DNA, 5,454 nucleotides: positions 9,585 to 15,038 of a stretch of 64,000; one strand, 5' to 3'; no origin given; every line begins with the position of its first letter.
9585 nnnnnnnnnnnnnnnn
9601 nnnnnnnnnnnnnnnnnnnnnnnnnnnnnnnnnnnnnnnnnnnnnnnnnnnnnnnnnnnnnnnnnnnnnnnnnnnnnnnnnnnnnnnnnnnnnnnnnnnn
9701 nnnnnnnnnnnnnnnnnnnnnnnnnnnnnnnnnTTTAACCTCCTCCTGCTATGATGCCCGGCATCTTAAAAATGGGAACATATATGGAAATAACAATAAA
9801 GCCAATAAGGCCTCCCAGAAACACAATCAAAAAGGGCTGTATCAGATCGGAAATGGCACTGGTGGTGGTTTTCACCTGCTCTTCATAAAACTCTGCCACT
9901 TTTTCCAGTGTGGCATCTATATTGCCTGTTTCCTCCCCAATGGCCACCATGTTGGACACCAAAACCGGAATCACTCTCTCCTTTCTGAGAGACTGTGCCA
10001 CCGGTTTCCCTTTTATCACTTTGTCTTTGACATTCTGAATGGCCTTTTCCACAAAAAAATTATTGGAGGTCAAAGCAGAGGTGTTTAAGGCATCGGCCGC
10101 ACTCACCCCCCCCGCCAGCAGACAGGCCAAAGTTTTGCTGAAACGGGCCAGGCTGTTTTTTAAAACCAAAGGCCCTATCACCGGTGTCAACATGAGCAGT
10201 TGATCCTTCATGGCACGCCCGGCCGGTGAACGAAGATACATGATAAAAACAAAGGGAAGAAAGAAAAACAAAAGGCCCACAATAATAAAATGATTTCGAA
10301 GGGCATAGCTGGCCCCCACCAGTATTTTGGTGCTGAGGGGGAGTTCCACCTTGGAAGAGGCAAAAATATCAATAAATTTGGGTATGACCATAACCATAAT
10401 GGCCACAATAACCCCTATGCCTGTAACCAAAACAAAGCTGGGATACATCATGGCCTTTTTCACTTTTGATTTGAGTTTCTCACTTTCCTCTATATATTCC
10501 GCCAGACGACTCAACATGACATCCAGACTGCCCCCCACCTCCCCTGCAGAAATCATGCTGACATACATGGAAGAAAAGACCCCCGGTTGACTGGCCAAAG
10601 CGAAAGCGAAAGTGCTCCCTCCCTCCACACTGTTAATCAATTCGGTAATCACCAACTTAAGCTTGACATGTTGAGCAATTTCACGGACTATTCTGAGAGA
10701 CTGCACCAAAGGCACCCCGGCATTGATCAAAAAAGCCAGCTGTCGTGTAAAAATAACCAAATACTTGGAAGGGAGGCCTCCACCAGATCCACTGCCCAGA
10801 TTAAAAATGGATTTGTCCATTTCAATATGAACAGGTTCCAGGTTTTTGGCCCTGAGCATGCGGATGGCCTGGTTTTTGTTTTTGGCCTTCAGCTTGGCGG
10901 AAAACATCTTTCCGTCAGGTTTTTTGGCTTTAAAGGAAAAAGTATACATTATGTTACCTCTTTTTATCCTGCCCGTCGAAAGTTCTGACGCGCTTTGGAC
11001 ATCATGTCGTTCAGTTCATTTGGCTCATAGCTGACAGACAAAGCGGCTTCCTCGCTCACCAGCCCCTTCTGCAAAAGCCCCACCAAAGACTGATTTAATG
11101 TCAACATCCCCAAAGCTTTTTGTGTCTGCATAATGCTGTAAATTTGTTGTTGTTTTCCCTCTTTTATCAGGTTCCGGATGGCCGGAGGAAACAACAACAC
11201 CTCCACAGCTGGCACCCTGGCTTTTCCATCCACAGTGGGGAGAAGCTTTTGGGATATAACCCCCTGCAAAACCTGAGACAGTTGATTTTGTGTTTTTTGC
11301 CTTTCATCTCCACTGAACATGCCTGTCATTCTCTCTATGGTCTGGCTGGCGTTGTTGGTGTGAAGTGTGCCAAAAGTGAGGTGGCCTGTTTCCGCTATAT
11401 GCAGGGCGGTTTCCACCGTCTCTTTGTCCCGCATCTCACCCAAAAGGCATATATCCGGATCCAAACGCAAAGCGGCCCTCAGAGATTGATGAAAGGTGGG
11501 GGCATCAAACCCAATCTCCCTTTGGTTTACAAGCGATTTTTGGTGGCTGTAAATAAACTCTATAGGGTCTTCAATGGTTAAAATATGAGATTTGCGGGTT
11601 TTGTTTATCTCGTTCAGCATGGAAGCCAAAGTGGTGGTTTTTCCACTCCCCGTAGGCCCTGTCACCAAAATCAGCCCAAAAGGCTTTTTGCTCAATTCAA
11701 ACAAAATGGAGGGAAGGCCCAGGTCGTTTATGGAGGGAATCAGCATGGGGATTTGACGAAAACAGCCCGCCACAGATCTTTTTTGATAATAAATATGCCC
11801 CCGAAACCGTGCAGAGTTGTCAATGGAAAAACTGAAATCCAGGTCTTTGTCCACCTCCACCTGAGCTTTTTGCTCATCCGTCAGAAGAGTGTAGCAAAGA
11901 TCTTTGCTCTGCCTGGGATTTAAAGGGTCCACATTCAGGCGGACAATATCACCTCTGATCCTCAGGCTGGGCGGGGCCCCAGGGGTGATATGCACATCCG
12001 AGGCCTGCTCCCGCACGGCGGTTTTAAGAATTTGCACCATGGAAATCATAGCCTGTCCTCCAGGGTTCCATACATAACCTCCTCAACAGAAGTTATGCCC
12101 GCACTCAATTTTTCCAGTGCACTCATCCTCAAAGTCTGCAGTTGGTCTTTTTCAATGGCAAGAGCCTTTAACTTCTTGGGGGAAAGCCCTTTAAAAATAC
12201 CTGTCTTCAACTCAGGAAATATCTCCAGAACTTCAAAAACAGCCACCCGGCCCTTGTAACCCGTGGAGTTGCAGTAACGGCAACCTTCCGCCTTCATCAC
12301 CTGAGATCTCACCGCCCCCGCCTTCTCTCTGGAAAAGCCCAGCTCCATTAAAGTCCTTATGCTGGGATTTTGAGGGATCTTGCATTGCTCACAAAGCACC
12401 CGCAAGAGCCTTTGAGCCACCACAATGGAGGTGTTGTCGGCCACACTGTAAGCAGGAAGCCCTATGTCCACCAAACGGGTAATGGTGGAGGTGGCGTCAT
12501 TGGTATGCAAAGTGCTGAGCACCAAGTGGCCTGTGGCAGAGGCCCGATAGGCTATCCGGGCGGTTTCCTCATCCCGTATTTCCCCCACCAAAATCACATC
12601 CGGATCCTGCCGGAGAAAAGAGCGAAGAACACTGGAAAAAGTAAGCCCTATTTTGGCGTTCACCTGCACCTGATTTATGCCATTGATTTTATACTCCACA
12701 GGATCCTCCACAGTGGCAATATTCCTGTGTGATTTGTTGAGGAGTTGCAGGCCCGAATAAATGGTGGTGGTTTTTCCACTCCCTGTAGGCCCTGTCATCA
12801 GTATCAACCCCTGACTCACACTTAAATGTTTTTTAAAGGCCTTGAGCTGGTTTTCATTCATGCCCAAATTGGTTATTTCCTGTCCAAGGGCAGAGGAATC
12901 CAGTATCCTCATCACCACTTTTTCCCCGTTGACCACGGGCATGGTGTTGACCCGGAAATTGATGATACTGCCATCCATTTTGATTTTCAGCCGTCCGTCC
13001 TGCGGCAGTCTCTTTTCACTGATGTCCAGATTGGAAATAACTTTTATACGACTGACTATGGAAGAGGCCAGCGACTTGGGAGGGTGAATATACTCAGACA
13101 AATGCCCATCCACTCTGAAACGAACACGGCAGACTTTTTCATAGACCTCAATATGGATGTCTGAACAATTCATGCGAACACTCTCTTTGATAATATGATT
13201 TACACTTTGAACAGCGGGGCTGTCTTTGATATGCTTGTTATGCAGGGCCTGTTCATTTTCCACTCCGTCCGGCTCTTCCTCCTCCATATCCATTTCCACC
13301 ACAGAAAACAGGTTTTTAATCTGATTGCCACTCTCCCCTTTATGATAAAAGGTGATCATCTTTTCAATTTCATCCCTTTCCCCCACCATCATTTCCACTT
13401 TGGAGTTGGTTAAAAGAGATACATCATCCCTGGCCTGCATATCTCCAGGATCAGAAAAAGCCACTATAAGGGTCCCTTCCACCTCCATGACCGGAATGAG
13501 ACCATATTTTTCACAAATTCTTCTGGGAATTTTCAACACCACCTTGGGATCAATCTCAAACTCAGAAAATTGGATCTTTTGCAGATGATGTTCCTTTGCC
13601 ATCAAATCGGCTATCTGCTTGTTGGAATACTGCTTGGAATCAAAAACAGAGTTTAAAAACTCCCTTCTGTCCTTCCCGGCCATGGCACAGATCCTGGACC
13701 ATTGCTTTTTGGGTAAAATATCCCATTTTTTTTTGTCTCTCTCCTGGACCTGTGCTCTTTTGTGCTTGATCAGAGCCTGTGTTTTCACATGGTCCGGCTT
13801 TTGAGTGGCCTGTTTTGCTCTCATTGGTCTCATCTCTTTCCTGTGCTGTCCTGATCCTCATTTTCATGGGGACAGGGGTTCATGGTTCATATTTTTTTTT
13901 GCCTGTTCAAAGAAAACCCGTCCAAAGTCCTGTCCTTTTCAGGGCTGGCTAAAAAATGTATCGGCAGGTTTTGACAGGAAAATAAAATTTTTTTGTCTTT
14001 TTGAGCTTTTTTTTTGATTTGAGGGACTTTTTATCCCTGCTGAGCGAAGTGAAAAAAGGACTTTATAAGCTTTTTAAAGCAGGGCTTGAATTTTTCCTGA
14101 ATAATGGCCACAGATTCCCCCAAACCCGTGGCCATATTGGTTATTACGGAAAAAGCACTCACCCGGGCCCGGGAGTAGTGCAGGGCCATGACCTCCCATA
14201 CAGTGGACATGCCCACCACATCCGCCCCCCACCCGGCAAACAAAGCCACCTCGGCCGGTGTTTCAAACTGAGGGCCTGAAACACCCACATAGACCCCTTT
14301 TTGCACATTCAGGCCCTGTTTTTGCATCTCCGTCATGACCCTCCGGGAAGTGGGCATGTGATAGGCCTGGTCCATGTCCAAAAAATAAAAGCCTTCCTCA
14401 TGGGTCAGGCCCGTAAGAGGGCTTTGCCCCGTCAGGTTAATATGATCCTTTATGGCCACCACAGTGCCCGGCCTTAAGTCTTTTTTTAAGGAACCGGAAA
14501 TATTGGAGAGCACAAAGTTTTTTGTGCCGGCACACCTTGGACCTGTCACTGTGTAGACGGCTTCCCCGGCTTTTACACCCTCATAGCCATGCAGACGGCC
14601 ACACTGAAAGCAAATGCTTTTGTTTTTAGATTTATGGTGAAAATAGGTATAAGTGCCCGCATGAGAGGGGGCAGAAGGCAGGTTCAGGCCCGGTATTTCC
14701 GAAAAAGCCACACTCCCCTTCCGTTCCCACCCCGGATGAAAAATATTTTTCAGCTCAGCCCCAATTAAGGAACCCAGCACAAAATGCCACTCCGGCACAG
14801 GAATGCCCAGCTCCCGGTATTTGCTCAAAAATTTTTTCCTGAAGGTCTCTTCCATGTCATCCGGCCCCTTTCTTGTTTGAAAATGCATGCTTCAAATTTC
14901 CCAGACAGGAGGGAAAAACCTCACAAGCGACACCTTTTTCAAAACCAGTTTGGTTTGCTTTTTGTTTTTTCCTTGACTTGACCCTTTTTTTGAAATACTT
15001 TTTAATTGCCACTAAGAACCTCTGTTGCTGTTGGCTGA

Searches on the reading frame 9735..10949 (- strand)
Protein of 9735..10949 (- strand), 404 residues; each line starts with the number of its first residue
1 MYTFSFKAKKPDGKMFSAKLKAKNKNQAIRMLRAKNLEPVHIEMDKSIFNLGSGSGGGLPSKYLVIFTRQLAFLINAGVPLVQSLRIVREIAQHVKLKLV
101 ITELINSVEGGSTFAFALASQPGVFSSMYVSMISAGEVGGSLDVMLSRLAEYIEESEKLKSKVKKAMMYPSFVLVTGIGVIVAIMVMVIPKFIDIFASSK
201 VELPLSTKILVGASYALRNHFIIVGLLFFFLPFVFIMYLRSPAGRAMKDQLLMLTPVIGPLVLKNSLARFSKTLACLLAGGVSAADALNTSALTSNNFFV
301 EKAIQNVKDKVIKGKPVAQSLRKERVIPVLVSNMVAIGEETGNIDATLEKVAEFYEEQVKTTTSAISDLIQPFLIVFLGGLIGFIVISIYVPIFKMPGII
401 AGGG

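Call 5: search_protein_families(library=pfam, proteins=[window:9735-10949:-], max_evalue=0.01)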
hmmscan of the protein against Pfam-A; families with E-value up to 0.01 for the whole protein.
window:9735-10949:- (404 aa): 1 family
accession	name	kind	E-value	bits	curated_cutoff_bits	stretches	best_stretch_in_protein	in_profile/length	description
PF00482.28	T2SSF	-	6.3e-58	194.6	25.2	2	67-190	1-125/125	Type II secretion system (T2SS), protein F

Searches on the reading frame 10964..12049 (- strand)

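Call 35: search_protein_families(library=pfam, proteins=[window:10964-12049:-], max_evalue=0.00001)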
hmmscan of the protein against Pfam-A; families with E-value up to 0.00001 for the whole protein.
window:10964-12049:- (361 aa): 1 family
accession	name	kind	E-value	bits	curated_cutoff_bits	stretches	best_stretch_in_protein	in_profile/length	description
PF00437.27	T2SSE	-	2.5e-48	165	24.9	1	119-284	137-288/370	Type II/IV secretion system protein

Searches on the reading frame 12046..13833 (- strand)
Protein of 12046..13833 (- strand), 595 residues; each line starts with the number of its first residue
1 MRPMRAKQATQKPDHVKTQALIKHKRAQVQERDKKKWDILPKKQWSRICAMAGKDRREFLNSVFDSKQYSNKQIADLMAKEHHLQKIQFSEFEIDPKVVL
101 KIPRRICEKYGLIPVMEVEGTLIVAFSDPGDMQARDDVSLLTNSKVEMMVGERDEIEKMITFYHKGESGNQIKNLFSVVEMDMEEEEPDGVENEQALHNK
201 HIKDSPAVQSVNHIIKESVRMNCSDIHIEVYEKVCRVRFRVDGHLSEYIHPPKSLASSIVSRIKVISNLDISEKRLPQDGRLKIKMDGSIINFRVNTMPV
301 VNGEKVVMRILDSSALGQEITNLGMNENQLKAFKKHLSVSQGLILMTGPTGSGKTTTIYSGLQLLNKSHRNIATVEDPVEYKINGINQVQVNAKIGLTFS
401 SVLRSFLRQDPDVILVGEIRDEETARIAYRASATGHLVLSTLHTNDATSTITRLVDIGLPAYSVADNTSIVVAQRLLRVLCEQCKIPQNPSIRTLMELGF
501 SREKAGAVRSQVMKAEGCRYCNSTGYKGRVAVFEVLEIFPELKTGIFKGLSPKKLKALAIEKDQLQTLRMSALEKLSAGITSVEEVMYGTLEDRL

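Call 35: search_protein_families(library=pfam, proteins=[window:12046-13833:-], max_evalue=0.00001)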
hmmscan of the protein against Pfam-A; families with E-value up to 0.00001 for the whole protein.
window:12046-13833:- (595 aa): 2 families
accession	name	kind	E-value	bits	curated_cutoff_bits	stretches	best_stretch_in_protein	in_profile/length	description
PF00437.27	T2SSE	-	1.2e-132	442.5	24.9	1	203-587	4-369/370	Type II/IV secretion system protein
PF05157.20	MshEN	-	8.4e-15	55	23.1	1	89-161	8-81/90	MshEN domain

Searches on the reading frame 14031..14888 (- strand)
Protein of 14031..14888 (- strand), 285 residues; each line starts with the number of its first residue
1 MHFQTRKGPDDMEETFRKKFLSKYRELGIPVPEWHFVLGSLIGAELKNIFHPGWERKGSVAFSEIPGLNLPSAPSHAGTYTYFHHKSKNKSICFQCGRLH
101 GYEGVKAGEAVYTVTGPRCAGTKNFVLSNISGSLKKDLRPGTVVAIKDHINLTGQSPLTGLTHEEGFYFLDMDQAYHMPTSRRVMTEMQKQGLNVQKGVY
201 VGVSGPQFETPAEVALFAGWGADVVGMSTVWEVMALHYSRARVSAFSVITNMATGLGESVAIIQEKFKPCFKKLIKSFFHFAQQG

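Call 35: search_protein_families(library=pfam, proteins=[window:14031-14888:-], max_evalue=0.00001)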
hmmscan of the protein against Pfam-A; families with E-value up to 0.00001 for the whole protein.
window:14031-14888:- (285 aa): 1 family
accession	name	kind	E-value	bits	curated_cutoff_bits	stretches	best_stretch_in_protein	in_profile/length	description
PF01048.26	PNP_UDP_1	-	4.8e-29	101.9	25.1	1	63-265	16-218/233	Phosphorylase superfamily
